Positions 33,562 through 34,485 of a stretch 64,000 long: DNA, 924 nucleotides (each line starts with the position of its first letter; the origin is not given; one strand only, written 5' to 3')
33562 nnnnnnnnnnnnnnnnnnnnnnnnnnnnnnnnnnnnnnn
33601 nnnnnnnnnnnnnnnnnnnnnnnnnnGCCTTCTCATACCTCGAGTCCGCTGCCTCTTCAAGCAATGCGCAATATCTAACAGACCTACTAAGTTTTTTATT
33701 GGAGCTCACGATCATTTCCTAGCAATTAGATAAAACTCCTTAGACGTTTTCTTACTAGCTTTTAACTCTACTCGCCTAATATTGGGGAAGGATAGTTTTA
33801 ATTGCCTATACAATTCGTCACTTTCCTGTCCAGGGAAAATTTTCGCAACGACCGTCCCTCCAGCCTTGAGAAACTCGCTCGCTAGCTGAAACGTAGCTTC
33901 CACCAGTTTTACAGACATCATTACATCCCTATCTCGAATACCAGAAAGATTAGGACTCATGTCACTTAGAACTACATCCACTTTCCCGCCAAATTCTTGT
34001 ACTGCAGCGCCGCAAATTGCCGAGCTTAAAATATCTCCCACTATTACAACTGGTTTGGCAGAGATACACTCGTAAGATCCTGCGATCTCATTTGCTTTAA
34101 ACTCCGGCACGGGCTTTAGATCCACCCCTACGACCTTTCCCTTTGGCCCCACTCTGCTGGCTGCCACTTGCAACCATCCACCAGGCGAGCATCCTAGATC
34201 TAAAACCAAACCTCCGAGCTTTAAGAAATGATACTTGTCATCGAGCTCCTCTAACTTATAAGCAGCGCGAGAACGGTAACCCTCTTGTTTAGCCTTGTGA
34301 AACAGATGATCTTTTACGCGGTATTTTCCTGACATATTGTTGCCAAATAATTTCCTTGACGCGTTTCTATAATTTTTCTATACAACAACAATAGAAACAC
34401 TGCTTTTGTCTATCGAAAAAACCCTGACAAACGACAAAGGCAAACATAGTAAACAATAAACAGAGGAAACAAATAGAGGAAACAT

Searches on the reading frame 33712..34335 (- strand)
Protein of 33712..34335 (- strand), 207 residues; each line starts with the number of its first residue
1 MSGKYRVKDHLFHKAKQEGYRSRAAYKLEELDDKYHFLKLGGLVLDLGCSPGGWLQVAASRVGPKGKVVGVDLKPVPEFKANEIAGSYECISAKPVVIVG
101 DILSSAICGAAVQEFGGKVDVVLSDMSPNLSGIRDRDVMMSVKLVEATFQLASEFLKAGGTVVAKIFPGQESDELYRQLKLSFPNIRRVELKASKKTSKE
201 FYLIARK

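Call 3: search_protein_families(library=pfam, proteins=[window:33712-34335:-], max_evalue=0.01)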
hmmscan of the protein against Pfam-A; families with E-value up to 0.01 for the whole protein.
window:33712-34335:- (207 aa): 4 families
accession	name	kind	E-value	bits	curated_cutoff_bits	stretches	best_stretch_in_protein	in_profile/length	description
PF01728.25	FtsJ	-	1.5e-46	159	24.1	1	20-206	1-179/181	FtsJ-like methyltransferase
PF13847.12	Methyltransf_31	-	2.2e-08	34.4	27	1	44-180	7-123/145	Methyltransferase domain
PF13489.12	Methyltransf_23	-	1.4e-06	28.6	27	1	29-184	7-137/164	Methyltransferase domain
PF13649.12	Methyltransf_25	-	1.6e-05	26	27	1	44-85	1-41/97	Methyltransferase domain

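Call 4: search_protein_families(library=ncbifam, proteins=[window:33712-34335:-], max_evalue=0.01)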
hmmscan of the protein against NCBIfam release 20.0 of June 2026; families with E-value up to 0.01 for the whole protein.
window:33712-34335:- (207 aa): 9 families
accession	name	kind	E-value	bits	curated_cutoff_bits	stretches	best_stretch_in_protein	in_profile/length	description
TIGR00438.1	rrmJ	equivalog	3.5e-52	176.7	300.15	1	9-206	1-186/188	23S rRNA (uridine(2552)-2'-O)-methyltransferase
NF008390.0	PRK11188.1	equivalog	8.9e-36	123.5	269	1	7-205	18-204/209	23S rRNA (uridine(2552)-2'-O)-methyltransferase RlmE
NF008823.0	PRK11873.1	subfamily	5.9e-07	29.2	263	1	37-76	74-113/272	arsenite methyltransferase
TIGR00478.1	tly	subfamily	2.4e-06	27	185.8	1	16-72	51-105/228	TlyA family rRNA (cytidine-2'-O)-methyltransferase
NF041537.1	ArsM_AhpD_UU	exception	7e-06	25.1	510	1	41-77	77-113/345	arsenite methyltransferase/AhpD domain selenoprotein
NF049952.1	23rRNACMtaseTlyA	equivalog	3.7e-05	23.3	250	1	15-61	52-98/236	23S rRNA (cytidine-2'-O)-methyltransferase TlyA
NF040538.1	methyl_ArsM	equivalog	5.1e-05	22.6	500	1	36-75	57-96/356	arsinothricin biosynthesis methyltransferase ArsM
NF047649.1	MTase_UXPK_star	exception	0.00011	21.3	460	1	39-74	76-111/283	methyltransferase/UXPK-star double selenoprotein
NF041536.1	ArsM_DUF2284_UU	exception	0.00038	18.9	575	1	40-75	76-111/459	arsenite methyltransferase/DUF2284 domain selenoprotein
